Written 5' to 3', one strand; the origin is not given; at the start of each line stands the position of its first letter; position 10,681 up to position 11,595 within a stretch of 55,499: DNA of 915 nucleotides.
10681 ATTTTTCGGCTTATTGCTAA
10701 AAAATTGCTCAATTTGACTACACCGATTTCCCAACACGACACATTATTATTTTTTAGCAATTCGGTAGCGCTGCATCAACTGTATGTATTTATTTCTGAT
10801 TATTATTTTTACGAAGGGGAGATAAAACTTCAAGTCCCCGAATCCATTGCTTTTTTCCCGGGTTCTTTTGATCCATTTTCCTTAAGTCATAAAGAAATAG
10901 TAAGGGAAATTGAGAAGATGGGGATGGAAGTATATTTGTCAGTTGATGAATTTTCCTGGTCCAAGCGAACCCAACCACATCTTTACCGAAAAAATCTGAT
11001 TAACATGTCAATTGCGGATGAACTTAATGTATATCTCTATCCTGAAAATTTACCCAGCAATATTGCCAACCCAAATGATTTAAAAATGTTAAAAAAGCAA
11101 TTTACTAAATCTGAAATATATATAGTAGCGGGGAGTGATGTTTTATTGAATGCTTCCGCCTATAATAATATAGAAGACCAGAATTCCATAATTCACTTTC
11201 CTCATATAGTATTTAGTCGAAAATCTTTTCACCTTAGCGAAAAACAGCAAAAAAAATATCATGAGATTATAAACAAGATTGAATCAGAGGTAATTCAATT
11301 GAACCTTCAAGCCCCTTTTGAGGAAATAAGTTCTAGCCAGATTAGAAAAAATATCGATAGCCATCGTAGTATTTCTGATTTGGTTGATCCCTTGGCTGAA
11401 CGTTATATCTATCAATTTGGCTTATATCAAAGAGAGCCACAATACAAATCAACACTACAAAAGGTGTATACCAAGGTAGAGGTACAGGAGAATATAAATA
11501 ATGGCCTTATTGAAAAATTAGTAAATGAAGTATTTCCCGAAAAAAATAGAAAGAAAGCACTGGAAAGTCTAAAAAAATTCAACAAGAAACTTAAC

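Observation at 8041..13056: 1671-aa single polypeptide combining HD hydrolase, HEAT-like scaffold, NadD-like nucleotidyltransferase, GNAT-like and PRTase-like modules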

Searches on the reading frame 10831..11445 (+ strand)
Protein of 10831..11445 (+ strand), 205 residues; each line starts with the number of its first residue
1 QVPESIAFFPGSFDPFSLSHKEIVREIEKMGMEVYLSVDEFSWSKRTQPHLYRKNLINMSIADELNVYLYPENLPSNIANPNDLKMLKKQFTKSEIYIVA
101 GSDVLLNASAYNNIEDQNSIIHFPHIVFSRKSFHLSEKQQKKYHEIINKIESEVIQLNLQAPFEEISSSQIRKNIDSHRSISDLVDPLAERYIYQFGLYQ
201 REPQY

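Call 73: search_solved_structures(query=window:10831-11445:+, max_evalue=1, show_alignments=4)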
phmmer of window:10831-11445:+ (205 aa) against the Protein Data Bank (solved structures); distinct sequences matched with E-value up to 1: 16.
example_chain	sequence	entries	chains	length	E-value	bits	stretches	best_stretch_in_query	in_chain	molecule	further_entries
6kg3_A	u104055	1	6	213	3.9e-05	26.5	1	7-200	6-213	Probable nicotinate-nucleotide adenylyltransferase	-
2h29_A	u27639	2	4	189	9.6e-05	25.2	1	6-200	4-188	Probable nicotinate-nucleotide adenylyltransferase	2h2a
6kh2_A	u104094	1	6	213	0.00016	24.5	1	7-200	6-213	Probable nicotinate-nucleotide adenylyltransferase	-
1k4k_A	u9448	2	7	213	0.00079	22.2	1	7-200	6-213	Nicotinic acid mononucleotide adenylyltransferase | NaMN adenylyltransferase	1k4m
3f3m_A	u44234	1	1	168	0.0048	19.6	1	4-67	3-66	Phosphopantetheine adenylyltransferase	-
4nah_A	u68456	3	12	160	0.0057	19.4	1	4-67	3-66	Phosphopantetheine adenylyltransferase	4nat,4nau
3nd5_A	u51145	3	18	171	0.0057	19.4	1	5-48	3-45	Phosphopantetheine adenylyltransferase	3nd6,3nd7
1kam_A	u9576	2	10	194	0.008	18.9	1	5-200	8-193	NICOTINATE-NUCLEOTIDE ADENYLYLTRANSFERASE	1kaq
4f3r_A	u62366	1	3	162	0.012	18.3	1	5-65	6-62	Phosphopantetheine adenylyltransferase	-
1vlh_A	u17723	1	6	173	0.1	15.3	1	7-63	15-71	Phosphopantetheine adenylyltransferase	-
1o6b_A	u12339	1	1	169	0.14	14.9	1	5-42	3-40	Phosphopantetheine adenylyltransferase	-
8aih_A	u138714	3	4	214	0.14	14.8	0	6-126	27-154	Probable nicotinate-nucleotide adenylyltransferase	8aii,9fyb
3h05_A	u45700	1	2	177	0.3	13.8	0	5-63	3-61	uncharacterized protein VPA0413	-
3pxu_A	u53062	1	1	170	0.32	13.7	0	6-31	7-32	Phosphopantetheine adenylyltransferase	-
3k9w_A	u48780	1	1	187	0.38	13.4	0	6-30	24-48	Phosphopantetheine adenylyltransferase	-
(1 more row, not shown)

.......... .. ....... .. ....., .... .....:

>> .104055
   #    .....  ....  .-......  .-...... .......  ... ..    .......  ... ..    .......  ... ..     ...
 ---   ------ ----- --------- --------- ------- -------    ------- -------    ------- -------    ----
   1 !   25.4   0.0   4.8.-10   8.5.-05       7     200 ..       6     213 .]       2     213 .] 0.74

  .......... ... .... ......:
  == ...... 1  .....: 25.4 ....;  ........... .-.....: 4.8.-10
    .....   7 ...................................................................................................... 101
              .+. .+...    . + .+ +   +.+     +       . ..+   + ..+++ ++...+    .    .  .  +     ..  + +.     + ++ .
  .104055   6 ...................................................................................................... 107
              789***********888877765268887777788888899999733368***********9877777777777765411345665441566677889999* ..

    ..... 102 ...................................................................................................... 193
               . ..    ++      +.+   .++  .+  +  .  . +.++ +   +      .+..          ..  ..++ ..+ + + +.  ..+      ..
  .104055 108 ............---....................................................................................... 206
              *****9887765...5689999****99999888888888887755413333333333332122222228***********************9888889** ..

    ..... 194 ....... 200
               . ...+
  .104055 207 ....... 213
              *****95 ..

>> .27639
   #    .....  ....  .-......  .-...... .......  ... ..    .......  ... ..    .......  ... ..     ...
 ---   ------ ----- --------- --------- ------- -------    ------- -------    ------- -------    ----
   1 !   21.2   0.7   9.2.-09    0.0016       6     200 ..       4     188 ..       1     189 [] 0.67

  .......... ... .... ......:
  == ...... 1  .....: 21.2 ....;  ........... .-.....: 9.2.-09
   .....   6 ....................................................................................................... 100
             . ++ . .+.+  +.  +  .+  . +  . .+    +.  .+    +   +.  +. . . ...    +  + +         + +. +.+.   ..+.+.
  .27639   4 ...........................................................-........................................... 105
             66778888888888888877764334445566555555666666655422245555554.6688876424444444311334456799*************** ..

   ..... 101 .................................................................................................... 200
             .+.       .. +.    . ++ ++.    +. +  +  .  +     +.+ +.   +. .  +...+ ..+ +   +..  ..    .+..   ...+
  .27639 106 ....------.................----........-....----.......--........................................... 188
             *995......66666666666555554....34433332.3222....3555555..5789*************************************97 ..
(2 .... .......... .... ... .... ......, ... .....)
